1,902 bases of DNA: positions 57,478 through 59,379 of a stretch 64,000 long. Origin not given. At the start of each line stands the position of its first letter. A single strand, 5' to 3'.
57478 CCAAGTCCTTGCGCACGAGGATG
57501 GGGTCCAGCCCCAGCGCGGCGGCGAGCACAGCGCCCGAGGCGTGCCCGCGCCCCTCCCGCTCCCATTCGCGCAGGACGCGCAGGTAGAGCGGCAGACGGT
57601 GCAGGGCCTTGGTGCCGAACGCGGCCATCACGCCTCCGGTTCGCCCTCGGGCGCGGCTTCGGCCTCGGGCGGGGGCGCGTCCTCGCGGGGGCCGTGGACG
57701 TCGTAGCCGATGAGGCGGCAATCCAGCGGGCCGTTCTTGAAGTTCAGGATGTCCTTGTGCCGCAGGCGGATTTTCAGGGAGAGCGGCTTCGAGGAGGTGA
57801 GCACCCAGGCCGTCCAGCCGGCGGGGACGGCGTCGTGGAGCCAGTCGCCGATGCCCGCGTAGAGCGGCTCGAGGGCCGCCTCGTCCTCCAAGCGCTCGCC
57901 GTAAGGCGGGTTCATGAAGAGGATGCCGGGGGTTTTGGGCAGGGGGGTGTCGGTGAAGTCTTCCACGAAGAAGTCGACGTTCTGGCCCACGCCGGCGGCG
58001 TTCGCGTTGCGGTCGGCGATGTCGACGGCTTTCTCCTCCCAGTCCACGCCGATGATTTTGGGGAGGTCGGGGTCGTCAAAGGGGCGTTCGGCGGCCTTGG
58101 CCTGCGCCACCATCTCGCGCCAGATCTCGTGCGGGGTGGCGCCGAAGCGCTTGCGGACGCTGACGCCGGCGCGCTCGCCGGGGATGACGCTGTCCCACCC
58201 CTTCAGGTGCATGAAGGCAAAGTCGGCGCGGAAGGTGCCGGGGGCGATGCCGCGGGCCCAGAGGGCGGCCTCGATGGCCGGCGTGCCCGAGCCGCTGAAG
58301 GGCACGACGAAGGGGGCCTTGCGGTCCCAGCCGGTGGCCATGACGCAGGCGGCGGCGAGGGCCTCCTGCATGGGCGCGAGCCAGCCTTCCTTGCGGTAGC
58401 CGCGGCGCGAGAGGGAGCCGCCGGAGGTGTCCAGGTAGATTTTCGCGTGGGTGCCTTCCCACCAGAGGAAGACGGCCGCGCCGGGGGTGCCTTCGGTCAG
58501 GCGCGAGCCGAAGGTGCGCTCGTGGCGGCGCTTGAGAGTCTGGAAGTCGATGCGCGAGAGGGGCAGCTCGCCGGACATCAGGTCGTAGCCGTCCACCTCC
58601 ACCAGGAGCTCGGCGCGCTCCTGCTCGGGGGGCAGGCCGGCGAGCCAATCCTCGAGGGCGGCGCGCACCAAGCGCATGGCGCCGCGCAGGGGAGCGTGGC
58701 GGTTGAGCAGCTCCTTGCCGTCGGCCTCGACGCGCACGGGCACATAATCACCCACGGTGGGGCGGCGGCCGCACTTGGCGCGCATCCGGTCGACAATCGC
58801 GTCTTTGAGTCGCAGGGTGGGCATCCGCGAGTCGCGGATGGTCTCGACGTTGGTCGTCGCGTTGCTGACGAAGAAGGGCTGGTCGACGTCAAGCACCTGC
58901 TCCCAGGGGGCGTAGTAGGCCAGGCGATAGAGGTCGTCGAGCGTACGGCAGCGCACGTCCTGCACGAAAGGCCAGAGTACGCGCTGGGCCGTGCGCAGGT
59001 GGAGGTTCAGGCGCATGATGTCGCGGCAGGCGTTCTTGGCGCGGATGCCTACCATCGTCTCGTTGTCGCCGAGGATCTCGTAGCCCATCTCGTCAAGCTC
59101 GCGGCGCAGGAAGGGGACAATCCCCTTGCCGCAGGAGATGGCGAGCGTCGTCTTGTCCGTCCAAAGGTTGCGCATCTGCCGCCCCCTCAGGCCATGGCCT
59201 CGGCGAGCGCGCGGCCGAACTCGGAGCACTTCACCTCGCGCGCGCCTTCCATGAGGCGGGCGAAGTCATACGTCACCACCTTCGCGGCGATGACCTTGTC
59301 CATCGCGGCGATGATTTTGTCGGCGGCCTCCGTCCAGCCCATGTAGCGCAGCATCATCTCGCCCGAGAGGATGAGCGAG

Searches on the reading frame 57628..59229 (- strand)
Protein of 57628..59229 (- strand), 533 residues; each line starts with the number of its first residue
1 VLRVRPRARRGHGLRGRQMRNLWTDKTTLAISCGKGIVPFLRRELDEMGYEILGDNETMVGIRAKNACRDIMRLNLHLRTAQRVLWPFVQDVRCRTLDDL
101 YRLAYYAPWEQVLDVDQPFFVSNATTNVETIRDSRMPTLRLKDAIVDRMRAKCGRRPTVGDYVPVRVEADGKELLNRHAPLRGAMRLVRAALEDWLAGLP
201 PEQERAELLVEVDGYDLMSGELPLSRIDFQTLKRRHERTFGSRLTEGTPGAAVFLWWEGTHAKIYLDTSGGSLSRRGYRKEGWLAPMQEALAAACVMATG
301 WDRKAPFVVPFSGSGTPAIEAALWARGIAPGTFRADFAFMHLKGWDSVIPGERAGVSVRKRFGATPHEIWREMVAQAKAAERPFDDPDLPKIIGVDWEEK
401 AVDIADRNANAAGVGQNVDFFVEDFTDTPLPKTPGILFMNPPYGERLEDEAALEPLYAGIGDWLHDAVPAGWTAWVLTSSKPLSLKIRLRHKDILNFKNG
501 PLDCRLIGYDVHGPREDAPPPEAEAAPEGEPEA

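Call 33: search_protein_families(library=pfam, proteins=[window:57628-59229:-], max_evalue=0.001)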
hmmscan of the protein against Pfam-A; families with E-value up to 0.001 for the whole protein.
window:57628-59229:- (533 aa): 3 families
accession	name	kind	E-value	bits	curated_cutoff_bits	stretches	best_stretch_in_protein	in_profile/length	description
PF01170.24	UPF0020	-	1.5e-36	126.4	22.3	1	276-505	1-194/197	RMKL-like, methyltransferase domain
PF22020.1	RlmL_1st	-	4.3e-09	36.6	27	1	28-85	1-55/55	RlmL ferredoxin-like domain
PF02926.22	THUMP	-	3.4e-06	27.8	20.6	1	95-159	2-61/84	THUMP domain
